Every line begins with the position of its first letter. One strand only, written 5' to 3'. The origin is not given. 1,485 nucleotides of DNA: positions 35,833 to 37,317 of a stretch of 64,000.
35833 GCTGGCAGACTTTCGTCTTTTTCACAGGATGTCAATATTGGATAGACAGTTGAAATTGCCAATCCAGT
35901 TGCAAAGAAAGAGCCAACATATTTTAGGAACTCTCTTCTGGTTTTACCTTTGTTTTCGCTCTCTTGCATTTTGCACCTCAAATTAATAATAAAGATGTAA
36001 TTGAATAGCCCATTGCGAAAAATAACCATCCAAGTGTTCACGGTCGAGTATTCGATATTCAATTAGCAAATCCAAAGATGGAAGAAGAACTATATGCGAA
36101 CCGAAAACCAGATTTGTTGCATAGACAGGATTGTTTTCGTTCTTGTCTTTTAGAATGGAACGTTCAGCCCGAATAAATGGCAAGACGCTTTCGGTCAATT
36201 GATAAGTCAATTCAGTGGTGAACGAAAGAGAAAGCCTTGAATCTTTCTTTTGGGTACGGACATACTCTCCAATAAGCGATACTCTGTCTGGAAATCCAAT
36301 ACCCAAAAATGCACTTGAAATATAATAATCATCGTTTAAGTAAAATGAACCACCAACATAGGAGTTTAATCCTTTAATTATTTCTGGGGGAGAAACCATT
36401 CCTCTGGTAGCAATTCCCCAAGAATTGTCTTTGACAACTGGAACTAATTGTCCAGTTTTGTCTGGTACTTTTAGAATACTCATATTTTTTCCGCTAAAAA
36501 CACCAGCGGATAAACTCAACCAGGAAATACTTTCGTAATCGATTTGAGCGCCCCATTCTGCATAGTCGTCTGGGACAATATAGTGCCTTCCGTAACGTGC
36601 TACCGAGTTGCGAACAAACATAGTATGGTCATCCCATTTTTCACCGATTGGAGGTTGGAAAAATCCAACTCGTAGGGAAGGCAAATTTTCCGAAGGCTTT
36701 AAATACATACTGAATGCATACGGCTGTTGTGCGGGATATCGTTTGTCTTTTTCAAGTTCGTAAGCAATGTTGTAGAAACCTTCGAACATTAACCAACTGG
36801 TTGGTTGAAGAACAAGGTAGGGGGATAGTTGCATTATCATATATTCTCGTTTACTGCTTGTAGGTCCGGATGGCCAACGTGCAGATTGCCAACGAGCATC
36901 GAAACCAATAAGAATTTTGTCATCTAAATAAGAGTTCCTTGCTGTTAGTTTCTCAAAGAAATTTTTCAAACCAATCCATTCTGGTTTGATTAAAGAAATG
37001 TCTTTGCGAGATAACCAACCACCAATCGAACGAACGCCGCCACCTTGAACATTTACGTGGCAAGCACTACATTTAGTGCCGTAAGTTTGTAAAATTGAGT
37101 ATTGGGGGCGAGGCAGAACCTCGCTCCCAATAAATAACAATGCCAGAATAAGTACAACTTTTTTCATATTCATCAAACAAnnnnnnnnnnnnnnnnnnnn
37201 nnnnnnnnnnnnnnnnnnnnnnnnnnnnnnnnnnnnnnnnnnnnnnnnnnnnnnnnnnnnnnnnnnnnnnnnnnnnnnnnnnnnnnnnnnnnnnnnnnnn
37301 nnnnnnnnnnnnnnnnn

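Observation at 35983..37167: Cyc2-like fused monohaem cytochrome / beta-barrel porin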

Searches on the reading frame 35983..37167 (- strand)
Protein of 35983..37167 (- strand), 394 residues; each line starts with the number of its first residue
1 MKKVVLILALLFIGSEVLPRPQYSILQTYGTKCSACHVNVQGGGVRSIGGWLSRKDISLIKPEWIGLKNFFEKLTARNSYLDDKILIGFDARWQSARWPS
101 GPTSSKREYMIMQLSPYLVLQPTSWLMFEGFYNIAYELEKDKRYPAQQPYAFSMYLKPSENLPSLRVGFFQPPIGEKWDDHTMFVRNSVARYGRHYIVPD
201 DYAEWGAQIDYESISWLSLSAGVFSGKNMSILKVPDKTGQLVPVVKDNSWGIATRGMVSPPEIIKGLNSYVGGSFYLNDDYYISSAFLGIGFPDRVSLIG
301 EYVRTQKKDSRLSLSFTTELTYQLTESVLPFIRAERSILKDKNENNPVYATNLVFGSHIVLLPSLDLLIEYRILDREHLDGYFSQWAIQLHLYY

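Call 3: search_protein_families(library=pfam, proteins=[window:35983-37167:-], max_evalue=1)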
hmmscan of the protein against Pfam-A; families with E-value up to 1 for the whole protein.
window:35983-37167:- (394 aa): 0 families

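Call 4: search_protein_families(library=ncbifam, proteins=[window:35983-37167:-], max_evalue=1)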
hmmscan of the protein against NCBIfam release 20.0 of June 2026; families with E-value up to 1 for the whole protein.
window:35983-37167:- (394 aa): 0 families
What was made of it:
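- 35983..37167 (-): Fused monohaem cytochrome c / 16-strand outer-membrane barrel (394 aa). It belongs to a Rieske-linked sister family of Cyc2. No Pfam or NCBIfam hit (calls 3, 4).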

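Call 5: find_homologous_proteins(query=window:35983-37167:-, max_evalue=0.001)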
Query window:35983-37167:- (394 aa): 59 proteins with E <= 0.001 among 3851 candidates.
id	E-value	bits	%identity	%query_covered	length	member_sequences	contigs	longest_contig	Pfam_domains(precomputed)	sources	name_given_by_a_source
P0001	3.8e-241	818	88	100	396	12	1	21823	-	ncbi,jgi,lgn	jgi:hypothetical protein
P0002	1.2e-229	780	82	100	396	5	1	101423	-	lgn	-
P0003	5.4e-226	768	81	100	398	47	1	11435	-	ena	-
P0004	2.6e-225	766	82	100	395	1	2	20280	-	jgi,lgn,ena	-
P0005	1.4e-217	740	79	100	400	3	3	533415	-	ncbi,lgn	-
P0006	2.2e-216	736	78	100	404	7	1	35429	-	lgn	-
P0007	3.9e-213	726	77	100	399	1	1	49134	-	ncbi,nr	ncbi:MAG: hypothetical protein N2560_05700 [Ignavibacteria bacterium]|nr:hypothetical protein [Ignav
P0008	6.0e-212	722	78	97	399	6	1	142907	-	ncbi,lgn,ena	-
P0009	9.5e-207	705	78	96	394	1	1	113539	-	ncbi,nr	ncbi:MAG: hypothetical protein N2517_04720 [Ignavibacteria bacterium]|nr:hypothetical protein [Ignav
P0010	1.2e-195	668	71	100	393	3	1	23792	-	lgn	-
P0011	2.8e-195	667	72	100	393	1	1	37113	-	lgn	-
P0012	4.8e-195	666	71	100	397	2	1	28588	-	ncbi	-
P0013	1.6e-193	661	71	100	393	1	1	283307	-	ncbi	-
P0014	1.0e-190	652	70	100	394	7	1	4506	-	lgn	-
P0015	6.8e-189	646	69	100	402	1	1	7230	-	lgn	-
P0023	2.0e-133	463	52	100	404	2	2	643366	-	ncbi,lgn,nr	ncbi:MAG: hypothetical protein EPN82_03670 [Bacteroidetes bacterium]|nr:MAG: hypothetical protein EP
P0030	5.1e-127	442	49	100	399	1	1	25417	-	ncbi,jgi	jgi:hypothetical protein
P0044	3.6e-102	360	43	99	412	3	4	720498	-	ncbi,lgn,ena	-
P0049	3.6e-97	344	44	100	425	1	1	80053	-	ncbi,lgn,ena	-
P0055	1.7e-86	309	41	99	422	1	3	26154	-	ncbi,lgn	ncbi:MAG: hypothetical protein ACLFR2_09700 [Candidatus Kapaibacterium sp.]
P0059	1.2e-57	214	35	95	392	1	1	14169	-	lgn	-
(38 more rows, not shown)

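Call 6: search_solved_structures(query=window:35983-37167:-, max_evalue=10)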
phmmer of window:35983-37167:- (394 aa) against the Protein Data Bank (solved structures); distinct sequences matched with E-value up to 10: 2.
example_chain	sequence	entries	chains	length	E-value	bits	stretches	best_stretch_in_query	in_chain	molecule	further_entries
6m4j_A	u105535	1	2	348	1.2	11.1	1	203-269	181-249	SspA complex protein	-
7ls1_j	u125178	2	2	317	1.7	10.7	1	255-333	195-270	60S acidic ribosomal protein P0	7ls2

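Call 17: predict_structure(alignment_id=A1)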
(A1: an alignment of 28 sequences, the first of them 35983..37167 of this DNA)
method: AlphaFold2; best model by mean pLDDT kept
length: 394 residues; sequences in the alignment: 28
mean_pLDDT: 79.0   pTM: 0.79
mean pLDDT of the five models: 79.0, 78.2, 77.7, 75.4, 73.9
residues with pLDDT >= 90: 107; 70-90: 189; 50-70: 67; < 50: 31
segments of 3 or more residues with pLDDT < 50: 12-35, 101-103
pLDDT, mean of each block of 10 residues (from residue 1): 59 39 42 51 57 71 85 63 75 76 64 86 89 86 74 90 92 75 77 77 91 85 94 89 92 90 70 94 92 81 93 93 85 92 88 90 86 73 76 78
secondary structure, 60 per line:
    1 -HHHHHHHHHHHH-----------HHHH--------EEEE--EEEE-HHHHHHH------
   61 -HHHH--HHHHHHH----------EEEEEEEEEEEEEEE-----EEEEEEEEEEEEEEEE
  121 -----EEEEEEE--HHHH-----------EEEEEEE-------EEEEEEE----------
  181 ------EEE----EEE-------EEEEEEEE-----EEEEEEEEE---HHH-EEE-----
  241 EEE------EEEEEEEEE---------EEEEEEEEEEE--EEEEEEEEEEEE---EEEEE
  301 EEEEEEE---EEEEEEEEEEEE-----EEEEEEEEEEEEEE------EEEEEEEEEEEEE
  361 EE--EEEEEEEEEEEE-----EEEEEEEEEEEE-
elements in order: H2-13 H25-28 E37-40 E43-46 H48-54 H62-65 H68-74 E85-99 E105-120 E126-132 H135-138 E150-156 E164-170 E187-189 E194-196 E204-211 E217-225 E233-235 E241-243 E250-258 E268-278 E281-292 E296-307 E311-322 E328-341 E348-362 E365-376 E382-393
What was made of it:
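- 35983..37167 (-): AF2 barrel (call 17).
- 36622..36633 (-): DDHT motif (residues 179-182) in the loop between predicted strands 5 and 6, the position of porin loop L3. It is specific to this family. It may supply the distal haem ligand or form a metal-ion site. The loop position is inferred from the DSSP strand list (call 17).
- Checked: Barrel: AlphaFold2 (28-sequence alignment) gives mean pLDDT 79 and pTM 0.79, with 16 long strands from residue 85 to 393 (call 17).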

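Call 19: search_protein_representatives(alignment_id=A1)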
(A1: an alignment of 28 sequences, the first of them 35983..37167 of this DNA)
Query: 28 sequences, 394 profile positions. Proteins with E-value up to 0.001 (for the whole library): 387; up to 1e-10: 203; up to 1e-30: 131. The best 150 are listed.
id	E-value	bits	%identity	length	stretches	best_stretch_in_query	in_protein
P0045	1.6e-167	574.1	-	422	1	1-394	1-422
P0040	9.1e-162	555.1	-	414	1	2-394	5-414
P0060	1.2e-157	541.5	-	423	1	1-394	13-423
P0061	4.0e-153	526.7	-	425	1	1-394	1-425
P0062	2.0e-149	514.5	-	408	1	2-394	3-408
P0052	3.1e-149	513.9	-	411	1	1-394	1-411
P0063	7.2e-149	512.7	-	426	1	1-394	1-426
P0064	2.8e-148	510.7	-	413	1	1-394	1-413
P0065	1.4e-129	449.1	-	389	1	1-394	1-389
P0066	1.7e-127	442.3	-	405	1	3-394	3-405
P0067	7.1e-126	437.0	-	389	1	3-394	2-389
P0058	7.4e-123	427.0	-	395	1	7-394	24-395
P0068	6.8e-121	420.6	-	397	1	3-394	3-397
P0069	4.3e-120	417.9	-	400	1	7-394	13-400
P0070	1.6e-116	406.2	-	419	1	5-394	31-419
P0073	9.0e-111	387.2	-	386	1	7-394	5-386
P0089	1.7e-93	330.3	-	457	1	4-378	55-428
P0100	5.0e-86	305.8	-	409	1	5-394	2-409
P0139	5.1e-64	233.3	-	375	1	1-394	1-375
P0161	1.1e-50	189.4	-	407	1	1-393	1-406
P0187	1.2e-29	120.1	-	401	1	4-394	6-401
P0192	1.0e-24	103.9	-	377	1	6-394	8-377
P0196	4.6e-23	98.5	-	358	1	1-394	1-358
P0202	2.9e-22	95.8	-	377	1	1-394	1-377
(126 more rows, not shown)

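Call 20: list_cluster_members(proteins=[P0065, P0073, P0089, P0100, P0139, P0161, P0187, P0192, P0196, P0202])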
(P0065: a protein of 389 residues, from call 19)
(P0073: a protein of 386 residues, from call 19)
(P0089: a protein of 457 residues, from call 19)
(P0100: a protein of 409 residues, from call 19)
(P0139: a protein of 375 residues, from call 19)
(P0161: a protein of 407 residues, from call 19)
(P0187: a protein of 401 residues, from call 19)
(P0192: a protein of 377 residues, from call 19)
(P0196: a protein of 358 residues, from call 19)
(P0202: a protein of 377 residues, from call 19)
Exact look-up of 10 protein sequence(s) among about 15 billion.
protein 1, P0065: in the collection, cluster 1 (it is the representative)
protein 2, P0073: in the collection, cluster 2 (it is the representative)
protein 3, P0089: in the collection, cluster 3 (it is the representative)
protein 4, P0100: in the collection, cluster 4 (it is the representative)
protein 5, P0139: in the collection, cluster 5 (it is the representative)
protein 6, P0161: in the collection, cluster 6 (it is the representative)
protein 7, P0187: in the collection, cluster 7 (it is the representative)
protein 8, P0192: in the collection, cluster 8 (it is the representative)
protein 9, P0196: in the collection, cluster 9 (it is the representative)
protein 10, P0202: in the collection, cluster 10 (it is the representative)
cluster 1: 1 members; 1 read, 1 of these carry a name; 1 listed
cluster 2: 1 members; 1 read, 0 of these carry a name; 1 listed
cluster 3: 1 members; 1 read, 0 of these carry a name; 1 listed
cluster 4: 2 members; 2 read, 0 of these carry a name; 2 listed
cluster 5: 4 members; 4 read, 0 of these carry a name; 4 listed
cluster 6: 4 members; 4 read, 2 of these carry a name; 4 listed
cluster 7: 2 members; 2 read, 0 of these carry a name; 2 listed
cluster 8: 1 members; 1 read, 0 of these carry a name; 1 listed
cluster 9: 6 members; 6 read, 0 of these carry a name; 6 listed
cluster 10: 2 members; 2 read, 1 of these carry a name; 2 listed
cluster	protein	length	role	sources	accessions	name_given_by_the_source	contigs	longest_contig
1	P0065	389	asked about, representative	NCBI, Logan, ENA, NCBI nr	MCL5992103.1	MAG: hypothetical protein M1419_08390 [Bacteroidetes bacterium] | hypothetical protein [Bacteroidota bacterium]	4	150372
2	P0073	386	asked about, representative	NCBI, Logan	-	-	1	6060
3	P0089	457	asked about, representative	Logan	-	-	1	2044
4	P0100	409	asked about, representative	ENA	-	-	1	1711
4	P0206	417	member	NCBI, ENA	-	-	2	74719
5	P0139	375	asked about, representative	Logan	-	-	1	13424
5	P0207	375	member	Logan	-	-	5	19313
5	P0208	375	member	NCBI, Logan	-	-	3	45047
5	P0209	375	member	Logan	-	-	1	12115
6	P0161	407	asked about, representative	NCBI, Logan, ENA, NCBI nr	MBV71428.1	MAG: hypothetical protein CMH52_08755 [Myxococcales bacterium] | hypothetical protein [Myxococcales bacterium]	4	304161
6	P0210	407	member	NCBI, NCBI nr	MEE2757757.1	MAG: hypothetical protein VYA30_13965 [Myxococcota bacterium] | hypothetical protein [Myxococcota bacterium]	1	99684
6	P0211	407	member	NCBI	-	-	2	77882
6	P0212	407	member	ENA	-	-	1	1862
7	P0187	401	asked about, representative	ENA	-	-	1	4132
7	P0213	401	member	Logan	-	-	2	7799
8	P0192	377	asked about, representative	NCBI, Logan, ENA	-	-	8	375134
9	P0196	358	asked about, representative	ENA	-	-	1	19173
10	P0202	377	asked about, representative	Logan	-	-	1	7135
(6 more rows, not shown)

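Call 21: fold_search(model_id=the predicted structure, library=pdb)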
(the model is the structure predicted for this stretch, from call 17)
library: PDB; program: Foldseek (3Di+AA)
matches with E <= 10: 1046; with E <= 0.001: 258
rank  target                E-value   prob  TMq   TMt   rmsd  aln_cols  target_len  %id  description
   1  6ehb_B                1.6e-11  1.00  0.52  0.63   7.4       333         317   11  OmpU, an outer membrane protein, of Vibrio cholerae (released 2018-04-25)
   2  6ehb_A                4.6e-11  1.00  0.50  0.60   7.5       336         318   11  OmpU, an outer membrane protein, of Vibrio cholerae (released 2018-04-25)
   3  6ehb_C                9.2e-11  1.00  0.51  0.61   7.4       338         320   11  OmpU, an outer membrane protein, of Vibrio cholerae (released 2018-04-25)
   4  3a2s_X                1.1e-10  1.00  0.51  0.57   6.9       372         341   10  Crystal Structure of outer membrane protein PorB from Neisseria meningitidis in complex with sucrose (released 2010-04-07)
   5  8wv0_A                1.3e-10  1.00  0.52  0.60   6.7       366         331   11  Outer membrane porin of Burkholderia pseudomallei (BpsOmp38) (released 2024-10-30)
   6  2o4v_A                1.6e-10  1.00  0.56  0.54   6.6       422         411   11  An arginine ladder in OprP mediates phosphate specific transfer across the outer membrane (released 2006-12-26)
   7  6ehc_A                1.6e-10  1.00  0.53  0.66   7.9       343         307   11  OmpUdeltaN (N-terminus deletion mutant of OmpU), outer membrane protein of Vibrio cholerae (released 2018-04-25)
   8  5onu_A                1.8e-10  1.00  0.49  0.59   8.0       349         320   12  Trimeric OmpU structure (released 2018-01-03)
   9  4rjw                  1.9e-10  1.00  0.55  0.51   6.8       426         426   11  Crystal structure of Pseudomonas aeruginosa OprO (released 2015-10-21)
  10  5mdo_A                1.9e-10  1.00  0.56  0.63   5.6       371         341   10  Crystal structure of in vitro folded Chitoporin VhChip from Vibrio harveyi (crystal form I) (released 2017-12-20)
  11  7de8                  1.9e-10  1.00  0.53  0.61   6.6       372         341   10  Crystal Structure of outer membrane protein PorB with G103K mutations from Neisseria meningitidis W135 (released 2021-03-31)
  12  5mdq_A                1.9e-10  1.00  0.52  0.57   8.6       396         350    9  Crystal structure of outer membrane expressed Chitoporin VhChip from Vibrio harveyi (released 2017-12-20)
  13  3wi4                  3.8e-10  1.00  0.47  0.58   8.0       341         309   13  Crystal structure of wild-type PorB from Neisseria meningitidis serogroup B (released 2014-01-01)
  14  6ehe                  4.5e-10  1.00  0.52  0.66   6.5       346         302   10  OmpTdeltaL8 (loop L8 deletion mutant of OmpT), an outer membrane protein of Vibrio cholerae (released 2018-04-25)
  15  7eqm_A                8.1e-10  1.00  0.52  0.60   6.3       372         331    9  Apo Truncated VhChiP (Delta 1-19) (released 2022-08-10)
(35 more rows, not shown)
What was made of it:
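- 35983..37167 (-): Foldseek porin matches (call 21).
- Closest known: General and specific 16-strand porins. Same: Predicted fold and strand number (call 21).
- Checked: Foldseek top hits are all 16-strand porins (OmpU 6ehb E 1.6e-11; PorB; OprP 2o4v; OprO 4rjw), probability 1.00 (call 21).
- The fold is that of general and specific diffusion porins (call 21). The barrel has 16 strands and a porin-sized lumen, with an inward-loop-like segment (calls 17, 21).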

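Call 35: find_encoding_contigs(protein=P0023, flank=9000, max_places=2)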
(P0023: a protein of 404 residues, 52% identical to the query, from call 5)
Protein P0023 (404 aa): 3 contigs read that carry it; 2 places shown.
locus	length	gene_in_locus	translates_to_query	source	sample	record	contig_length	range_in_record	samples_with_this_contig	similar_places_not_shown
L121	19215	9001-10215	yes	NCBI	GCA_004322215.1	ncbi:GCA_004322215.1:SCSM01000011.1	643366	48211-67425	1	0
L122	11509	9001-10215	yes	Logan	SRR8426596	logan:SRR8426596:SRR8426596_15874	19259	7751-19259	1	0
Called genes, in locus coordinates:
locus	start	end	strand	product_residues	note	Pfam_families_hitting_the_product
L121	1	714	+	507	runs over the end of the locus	PF00221:Lyase_aromatic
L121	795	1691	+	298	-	PF01515:PTA_PTB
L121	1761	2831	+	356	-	PF00871:Acetate_kinase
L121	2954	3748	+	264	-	PF03167:UDG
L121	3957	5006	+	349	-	PF01820:Dala_Dala_lig_N, PF14397:ATPgrasp_ST (faint), PF02655:ATP-grasp_3 (weak), PF07478:Dala_Dala_lig_C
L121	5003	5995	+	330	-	PF00294:PfkB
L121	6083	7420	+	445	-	PF06452:CBM9_1 (faint)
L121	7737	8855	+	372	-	PF14522:Cytochrome_C7 (faint), PF14537:Cytochrom_c3_2 (faint)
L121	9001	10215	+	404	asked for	-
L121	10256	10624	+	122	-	-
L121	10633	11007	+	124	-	-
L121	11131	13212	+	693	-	PF00291:PALP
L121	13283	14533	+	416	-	PF02012:BNR (faint), PF15902:Sortilin-Vps10 (faint), PF18962:Por_Secre_tail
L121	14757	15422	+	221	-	PF10342:Kre9_KNH, PF18962:Por_Secre_tail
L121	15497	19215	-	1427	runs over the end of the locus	PF00082:Peptidase_S8, PF18911:PKD_4 (weak), PF13385:Laminin_G_3, PF07679:I-set (weak), PF13927:Ig_3, PF13895:Ig_2 (weak), PF13927:Ig_3 (weak), PF18962:Por_Secre_tail (weak), +1 more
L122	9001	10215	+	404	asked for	-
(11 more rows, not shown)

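Call 36: find_encoding_contigs(protein=P0044, flank=9000, max_places=2)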
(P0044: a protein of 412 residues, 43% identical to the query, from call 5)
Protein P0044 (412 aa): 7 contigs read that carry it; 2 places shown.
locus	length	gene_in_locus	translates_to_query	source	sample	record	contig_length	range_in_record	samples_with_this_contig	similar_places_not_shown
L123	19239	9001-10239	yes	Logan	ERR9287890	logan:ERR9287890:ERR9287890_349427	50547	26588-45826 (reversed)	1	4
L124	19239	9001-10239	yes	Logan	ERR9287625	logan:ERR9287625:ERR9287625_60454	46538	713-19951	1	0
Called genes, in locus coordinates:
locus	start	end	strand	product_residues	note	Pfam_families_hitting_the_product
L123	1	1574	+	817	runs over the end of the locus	-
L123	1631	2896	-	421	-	PF00266:Aminotran_5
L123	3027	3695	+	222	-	PF04542:Sigma70_r2 (weak)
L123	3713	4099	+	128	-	-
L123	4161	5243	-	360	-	PF00389:2-Hacid_dh, PF02826:2-Hacid_dh_C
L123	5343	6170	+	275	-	PF02548:Pantoate_transf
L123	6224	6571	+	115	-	-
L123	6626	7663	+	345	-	PF18933:PsbP_2 (faint), PF01789:PsbP (faint)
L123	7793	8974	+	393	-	PF14522:Cytochrome_C7 (faint), PF22113:Mtrc-MtrF_II-IV_dom (weak)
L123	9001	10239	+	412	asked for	-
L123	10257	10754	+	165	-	PF00355:Rieske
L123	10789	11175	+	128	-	-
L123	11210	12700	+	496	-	PF02085:Cytochrom_CIII (faint), PF09699:Paired_CXXCH_1 (faint), PF14522:Cytochrome_C7 (faint), PF14537:Cytochrom_c3_2 (faint)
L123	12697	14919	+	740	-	PF01292:Ni_hydr_CYTB, PF03264:Cytochrom_NNT (weak)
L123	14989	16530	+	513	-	PF00117:GATase, PF07722:Peptidase_C26, PF02540:NAD_synthase (weak), PF00958:GMP_synt_C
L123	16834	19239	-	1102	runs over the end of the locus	PF25778:DUF7948, PF00801:PKD (faint), PF18962:Por_Secre_tail (faint), PF06739:SBBP (faint), PF10342:Kre9_KNH (weak), PF07679:I-set (weak), PF13927:Ig_3 (weak)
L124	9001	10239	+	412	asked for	-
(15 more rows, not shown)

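Call 37: find_encoding_contigs(protein=P0059, flank=8000, max_places=2)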
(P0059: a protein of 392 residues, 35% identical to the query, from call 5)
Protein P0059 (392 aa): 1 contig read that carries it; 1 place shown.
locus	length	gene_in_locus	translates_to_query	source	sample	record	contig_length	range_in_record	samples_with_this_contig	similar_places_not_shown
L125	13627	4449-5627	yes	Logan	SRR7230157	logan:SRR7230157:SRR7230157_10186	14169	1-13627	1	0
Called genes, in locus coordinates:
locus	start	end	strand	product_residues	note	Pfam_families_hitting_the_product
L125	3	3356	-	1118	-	?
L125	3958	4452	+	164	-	PF00355:Rieske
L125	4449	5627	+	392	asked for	-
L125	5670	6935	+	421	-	-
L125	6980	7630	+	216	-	PF04264:YceI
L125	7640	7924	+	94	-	-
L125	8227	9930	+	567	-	-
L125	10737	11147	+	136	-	-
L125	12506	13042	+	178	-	-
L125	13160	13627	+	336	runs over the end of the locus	?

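Call 38: find_encoding_contigs(protein=P0161, flank=8000, max_places=1)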
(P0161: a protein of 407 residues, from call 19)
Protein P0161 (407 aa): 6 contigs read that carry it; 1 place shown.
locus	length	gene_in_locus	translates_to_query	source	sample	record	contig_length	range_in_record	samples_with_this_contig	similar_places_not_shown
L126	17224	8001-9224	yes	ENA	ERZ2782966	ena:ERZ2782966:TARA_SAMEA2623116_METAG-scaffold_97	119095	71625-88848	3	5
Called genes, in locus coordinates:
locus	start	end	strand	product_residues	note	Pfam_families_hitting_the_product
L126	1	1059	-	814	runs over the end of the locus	PF02366:PMT (weak), PF13231:PMT_2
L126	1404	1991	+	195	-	PF00293:NUDIX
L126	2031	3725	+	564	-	PF00171:Aldedh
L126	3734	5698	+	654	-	PF05090:HTTM (faint), PF06762:LMF1 (faint), PF04134:DCC1-like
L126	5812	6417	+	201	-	-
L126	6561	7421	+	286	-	PF00685:Sulfotransfer_1, PF13469:Sulfotransfer_3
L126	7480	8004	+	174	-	PF00355:Rieske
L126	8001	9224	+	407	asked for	-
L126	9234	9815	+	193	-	PF04264:YceI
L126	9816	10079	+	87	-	-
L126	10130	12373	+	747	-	PF00069:Pkinase, PF07714:PK_Tyr_Ser-Thr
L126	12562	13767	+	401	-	PF00108:Thiolase_N, PF02803:Thiolase_C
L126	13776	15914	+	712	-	PF00378:ECH_1, PF16113:ECH_2, PF02737:3HCDH_N, PF00725:3HCDH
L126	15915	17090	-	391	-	PF07247:AATase (faint), PF16911:PapA_C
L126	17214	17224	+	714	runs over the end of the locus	PF23139:OB_YrrC, PF14520:HHH_5 (weak), PF14490:HHH_RecD2, PF13086:AAA_11 (faint), PF13245:AAA_19, PF13604:AAA_30, PF18335:SH3_13, PF13538:UvrD_C_2, +1 more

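Call 39: find_encoding_contigs(protein=P0192, flank=8000, max_places=1)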
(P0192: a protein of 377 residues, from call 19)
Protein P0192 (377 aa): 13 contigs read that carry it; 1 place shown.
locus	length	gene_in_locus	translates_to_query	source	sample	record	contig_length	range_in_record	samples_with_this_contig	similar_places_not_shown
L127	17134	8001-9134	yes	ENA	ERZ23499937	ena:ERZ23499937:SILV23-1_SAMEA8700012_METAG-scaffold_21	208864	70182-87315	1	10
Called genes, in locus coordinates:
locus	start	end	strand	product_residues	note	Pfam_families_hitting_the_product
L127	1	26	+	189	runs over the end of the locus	PF03352:Adenine_glyco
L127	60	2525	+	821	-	PF22494:choice_anch_I (faint), PF25174:Beta-prop_THOC3 (weak), PF04185:Phosphoesterase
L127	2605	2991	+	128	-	PF03625:DUF302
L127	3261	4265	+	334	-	PF08240:ADH_N, PF01262:AlaDh_PNT_C, PF02826:2-Hacid_dh_C (weak), PF00107:ADH_zinc_N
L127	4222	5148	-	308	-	PF09924:LPG_synthase_C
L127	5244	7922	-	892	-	PF13088:BNR_2 (faint), PF15902:Sortilin-Vps10 (weak), PF18962:Por_Secre_tail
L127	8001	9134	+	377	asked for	-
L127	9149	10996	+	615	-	PF09976:TPR_21 (faint), PF12895:ANAPC3 (faint), PF14559:TPR_19 (faint), PF17874:TPR_MalT (faint), PF23914:TPR_CcmH_CycH (faint), PF25058:ARM_TT21 (faint), PF00515:TPR_1 (faint), PF07719:TPR_2 (faint), +8 more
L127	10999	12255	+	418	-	PF06689:zf-C4_ClpX, PF05496:RuvB_N (faint), PF00004:AAA, PF07724:AAA_2, PF07728:AAA_5 (weak), PF13401:AAA_22 (faint), PF10431:ClpB_D2-small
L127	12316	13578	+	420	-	-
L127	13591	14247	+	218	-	PF01557:FAA_hydrolase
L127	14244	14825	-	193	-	PF01330:RuvA_N, PF00633:HHH (faint), PF01367:5_3_exonuc (faint), PF14520:HHH_5, PF21176:RecR_HhH (faint), PF07499:RuvA_C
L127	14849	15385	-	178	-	PF02075:RuvC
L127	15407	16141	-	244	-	PF20772:TACO1_YebC_N, PF01709:Transcrip_reg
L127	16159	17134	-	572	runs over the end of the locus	PF01368:DHH, PF02272:DHHA1, PF17768:RecJ_OB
